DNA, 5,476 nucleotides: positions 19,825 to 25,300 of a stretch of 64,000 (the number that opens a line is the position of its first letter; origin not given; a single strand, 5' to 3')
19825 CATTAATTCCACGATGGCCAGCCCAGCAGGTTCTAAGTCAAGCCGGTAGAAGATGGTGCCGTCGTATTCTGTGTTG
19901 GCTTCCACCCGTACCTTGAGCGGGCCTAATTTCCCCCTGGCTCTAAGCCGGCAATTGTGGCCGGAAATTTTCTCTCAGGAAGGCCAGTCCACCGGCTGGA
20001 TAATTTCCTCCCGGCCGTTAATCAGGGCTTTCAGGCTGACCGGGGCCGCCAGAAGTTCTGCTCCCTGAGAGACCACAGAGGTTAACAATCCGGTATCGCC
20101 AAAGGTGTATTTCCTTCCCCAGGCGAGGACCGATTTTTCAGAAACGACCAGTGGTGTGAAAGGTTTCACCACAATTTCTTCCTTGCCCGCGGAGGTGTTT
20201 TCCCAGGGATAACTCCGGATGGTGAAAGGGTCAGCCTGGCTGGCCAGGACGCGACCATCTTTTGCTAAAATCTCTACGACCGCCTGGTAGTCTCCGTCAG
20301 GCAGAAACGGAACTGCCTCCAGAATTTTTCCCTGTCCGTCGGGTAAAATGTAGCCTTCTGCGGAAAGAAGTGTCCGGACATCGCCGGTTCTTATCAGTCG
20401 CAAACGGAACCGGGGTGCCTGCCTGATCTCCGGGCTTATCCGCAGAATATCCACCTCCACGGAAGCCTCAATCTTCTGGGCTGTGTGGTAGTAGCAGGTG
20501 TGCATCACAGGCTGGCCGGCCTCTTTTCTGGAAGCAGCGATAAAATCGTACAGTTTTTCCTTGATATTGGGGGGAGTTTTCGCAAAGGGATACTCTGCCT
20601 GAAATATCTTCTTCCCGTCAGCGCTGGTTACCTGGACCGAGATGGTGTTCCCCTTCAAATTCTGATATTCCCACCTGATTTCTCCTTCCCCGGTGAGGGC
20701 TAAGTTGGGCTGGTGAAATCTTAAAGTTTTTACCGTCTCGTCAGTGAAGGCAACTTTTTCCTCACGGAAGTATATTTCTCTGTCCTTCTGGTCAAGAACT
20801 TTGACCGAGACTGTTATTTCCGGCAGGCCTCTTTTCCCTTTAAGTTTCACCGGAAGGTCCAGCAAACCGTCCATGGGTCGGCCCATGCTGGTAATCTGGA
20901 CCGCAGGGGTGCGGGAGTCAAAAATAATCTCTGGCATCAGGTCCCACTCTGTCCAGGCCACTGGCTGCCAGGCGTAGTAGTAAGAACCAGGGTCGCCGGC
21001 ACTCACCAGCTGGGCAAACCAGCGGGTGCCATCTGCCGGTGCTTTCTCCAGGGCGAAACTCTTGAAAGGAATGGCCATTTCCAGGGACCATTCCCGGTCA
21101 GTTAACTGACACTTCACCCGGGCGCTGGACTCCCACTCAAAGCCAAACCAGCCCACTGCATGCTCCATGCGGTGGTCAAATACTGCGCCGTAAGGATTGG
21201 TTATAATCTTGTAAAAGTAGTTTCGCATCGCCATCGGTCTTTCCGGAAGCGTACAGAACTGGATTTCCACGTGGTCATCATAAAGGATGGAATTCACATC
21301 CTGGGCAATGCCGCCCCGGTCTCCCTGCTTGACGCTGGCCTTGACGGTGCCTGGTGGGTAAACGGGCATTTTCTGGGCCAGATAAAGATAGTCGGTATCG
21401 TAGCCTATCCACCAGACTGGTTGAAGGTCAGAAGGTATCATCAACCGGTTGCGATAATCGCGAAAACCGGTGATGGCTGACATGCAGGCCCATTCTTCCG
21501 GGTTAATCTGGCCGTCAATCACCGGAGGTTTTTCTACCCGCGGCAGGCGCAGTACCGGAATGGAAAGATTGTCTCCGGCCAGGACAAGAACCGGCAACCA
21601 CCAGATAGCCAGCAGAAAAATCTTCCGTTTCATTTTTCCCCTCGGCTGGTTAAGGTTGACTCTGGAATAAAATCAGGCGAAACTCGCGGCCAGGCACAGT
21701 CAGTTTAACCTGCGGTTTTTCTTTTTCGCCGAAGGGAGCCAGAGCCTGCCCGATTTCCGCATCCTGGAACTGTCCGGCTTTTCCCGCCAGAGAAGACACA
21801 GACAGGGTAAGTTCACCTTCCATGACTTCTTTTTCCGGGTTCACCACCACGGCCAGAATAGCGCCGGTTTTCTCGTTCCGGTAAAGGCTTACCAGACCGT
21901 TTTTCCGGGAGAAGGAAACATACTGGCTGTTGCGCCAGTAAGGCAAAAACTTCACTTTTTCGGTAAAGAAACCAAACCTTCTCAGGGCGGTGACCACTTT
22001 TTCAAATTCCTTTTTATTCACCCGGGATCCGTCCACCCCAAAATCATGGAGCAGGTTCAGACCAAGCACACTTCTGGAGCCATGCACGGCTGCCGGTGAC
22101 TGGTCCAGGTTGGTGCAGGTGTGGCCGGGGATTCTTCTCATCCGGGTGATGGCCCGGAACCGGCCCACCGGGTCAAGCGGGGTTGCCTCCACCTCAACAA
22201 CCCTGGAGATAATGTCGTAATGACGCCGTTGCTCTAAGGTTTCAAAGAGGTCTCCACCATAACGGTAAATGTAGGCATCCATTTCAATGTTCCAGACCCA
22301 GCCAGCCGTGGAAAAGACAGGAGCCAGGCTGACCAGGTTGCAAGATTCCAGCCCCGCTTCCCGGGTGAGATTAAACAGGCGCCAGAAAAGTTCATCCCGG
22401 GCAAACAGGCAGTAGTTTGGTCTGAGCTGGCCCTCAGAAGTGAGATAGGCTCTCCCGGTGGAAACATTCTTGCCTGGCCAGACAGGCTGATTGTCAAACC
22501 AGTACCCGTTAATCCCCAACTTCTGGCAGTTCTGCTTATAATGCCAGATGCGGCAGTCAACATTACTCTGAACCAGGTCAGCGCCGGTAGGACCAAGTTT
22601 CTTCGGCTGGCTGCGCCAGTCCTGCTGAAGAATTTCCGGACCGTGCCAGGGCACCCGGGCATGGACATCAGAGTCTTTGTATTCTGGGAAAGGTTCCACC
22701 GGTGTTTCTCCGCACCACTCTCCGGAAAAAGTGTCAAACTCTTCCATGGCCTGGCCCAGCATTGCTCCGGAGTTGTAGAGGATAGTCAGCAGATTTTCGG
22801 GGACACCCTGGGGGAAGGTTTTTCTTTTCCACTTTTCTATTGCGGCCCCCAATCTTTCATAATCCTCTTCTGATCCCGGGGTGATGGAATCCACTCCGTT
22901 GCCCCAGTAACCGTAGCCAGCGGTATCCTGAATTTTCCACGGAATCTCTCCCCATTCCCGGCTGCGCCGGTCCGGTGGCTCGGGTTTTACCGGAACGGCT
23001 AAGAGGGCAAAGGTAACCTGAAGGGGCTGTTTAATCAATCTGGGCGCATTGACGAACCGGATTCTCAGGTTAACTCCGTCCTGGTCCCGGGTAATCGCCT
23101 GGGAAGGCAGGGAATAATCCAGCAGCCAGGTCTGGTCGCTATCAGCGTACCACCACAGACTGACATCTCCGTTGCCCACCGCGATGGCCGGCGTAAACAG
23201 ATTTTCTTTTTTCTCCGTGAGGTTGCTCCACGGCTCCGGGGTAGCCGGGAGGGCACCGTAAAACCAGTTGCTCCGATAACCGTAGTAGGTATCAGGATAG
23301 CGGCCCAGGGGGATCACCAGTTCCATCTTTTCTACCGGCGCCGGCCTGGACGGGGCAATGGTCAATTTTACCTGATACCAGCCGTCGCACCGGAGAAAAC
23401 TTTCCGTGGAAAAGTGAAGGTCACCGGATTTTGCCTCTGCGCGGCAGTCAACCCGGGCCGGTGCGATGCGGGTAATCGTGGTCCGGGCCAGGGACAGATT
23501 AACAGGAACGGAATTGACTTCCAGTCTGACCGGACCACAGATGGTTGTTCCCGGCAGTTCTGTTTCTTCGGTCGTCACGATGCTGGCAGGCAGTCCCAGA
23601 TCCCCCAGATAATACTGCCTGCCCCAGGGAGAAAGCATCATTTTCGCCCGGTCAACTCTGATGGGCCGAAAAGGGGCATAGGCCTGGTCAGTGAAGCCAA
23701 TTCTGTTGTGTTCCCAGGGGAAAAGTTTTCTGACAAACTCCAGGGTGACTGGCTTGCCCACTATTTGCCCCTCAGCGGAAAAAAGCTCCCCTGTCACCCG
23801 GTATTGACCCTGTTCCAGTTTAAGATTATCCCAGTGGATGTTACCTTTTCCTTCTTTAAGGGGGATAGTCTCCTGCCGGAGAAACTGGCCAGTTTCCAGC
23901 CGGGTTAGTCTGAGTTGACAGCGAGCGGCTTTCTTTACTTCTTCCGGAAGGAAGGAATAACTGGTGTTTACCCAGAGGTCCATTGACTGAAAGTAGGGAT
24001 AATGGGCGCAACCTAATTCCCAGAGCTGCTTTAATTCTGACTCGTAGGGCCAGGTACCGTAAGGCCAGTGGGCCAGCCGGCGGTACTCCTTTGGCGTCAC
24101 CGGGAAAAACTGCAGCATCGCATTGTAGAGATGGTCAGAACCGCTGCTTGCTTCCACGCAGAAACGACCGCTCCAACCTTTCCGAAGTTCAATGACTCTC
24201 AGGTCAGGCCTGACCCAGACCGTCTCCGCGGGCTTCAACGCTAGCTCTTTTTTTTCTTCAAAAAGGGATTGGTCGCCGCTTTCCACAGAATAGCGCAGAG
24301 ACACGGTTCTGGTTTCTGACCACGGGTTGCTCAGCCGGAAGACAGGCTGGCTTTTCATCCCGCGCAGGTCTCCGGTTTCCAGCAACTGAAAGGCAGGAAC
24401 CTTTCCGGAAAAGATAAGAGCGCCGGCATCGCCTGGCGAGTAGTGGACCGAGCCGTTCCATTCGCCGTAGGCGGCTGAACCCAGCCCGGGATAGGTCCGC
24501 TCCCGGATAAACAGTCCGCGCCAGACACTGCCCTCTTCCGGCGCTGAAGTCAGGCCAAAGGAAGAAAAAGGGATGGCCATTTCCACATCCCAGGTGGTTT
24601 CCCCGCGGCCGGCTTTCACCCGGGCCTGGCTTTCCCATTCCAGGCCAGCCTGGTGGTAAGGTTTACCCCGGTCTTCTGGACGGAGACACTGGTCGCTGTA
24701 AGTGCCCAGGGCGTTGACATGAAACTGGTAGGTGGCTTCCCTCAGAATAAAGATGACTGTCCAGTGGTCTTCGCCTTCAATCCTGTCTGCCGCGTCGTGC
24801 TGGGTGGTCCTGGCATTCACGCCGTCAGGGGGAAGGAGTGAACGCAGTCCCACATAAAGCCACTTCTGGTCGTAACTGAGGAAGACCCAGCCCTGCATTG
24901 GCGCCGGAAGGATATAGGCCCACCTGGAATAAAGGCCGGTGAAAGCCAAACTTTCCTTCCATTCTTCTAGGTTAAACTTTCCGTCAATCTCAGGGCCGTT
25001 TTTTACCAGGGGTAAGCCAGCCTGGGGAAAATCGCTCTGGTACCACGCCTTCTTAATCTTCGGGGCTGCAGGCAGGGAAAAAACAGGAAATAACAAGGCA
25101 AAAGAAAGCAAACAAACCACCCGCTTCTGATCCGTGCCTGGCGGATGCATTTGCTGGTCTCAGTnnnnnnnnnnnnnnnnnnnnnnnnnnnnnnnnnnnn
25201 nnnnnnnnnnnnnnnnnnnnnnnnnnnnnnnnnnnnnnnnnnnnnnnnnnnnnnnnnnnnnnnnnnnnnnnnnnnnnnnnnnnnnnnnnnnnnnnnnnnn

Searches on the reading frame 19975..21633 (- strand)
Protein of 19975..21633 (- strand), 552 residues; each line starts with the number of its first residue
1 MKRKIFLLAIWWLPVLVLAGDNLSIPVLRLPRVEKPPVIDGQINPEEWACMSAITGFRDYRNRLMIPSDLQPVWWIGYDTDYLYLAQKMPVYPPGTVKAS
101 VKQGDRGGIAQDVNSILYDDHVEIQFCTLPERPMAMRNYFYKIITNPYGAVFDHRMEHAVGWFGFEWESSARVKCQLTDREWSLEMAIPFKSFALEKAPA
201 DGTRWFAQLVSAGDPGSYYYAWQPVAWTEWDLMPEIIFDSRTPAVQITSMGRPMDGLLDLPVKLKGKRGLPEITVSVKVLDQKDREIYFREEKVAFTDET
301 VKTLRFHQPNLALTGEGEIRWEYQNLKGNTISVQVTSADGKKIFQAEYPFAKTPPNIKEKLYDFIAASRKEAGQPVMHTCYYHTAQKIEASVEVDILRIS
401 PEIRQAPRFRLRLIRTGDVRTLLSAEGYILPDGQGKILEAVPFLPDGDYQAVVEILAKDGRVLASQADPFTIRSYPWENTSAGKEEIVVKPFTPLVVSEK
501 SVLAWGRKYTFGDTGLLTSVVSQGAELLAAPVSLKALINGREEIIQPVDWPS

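Call 44: search_protein_families(library=pfam, proteins=[window:19975-21633:-])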
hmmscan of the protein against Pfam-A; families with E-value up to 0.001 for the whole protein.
window:19975-21633:- (552 aa): 1 family
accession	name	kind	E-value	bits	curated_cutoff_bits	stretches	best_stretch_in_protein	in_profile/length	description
PF19543.5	GH123_N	-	0.00027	19.4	22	1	467-534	316-394/969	Glycoside hydrolase 123, N-terminal domain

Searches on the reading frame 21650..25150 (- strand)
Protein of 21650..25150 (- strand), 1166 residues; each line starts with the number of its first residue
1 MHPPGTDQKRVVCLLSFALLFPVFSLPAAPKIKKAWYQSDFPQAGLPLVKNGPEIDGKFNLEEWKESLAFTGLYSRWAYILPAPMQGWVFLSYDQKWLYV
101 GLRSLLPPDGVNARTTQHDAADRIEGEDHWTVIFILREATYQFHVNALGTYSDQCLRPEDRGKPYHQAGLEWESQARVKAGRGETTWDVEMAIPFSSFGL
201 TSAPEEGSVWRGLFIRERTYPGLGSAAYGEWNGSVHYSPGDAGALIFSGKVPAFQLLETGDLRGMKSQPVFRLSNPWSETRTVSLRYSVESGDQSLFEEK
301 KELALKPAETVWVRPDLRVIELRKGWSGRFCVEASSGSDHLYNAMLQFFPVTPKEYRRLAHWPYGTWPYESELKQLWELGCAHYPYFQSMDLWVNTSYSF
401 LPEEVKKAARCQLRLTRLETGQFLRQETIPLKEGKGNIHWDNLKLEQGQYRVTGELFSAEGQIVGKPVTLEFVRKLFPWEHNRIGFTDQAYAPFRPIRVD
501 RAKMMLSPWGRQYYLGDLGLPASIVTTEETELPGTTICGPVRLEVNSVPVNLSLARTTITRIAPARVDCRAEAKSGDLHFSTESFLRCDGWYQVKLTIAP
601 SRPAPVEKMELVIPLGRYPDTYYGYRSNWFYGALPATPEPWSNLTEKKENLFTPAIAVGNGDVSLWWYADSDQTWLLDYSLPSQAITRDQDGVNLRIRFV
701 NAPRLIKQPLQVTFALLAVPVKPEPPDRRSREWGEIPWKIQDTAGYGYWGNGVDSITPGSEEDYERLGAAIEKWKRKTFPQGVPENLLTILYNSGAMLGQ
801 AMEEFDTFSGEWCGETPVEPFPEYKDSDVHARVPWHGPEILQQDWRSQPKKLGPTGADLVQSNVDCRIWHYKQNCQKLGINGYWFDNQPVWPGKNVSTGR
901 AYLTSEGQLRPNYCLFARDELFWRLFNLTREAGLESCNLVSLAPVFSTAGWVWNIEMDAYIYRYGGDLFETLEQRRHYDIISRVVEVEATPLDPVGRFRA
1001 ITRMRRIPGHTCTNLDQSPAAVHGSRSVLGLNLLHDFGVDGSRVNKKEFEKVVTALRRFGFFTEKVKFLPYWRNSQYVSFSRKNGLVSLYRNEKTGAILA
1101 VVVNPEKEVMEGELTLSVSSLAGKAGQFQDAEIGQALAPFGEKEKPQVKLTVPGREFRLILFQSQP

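Call 80: search_protein_families(library=pfam, proteins=[window:21650-25150:-])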
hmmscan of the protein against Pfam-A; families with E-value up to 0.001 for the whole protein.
window:21650-25150:- (1166 aa): 1 family
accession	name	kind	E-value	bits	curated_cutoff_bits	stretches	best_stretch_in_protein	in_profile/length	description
PF19543.5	GH123_N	-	1.6e-09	36.6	22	1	478-622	325-475/969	Glycoside hydrolase 123, N-terminal domain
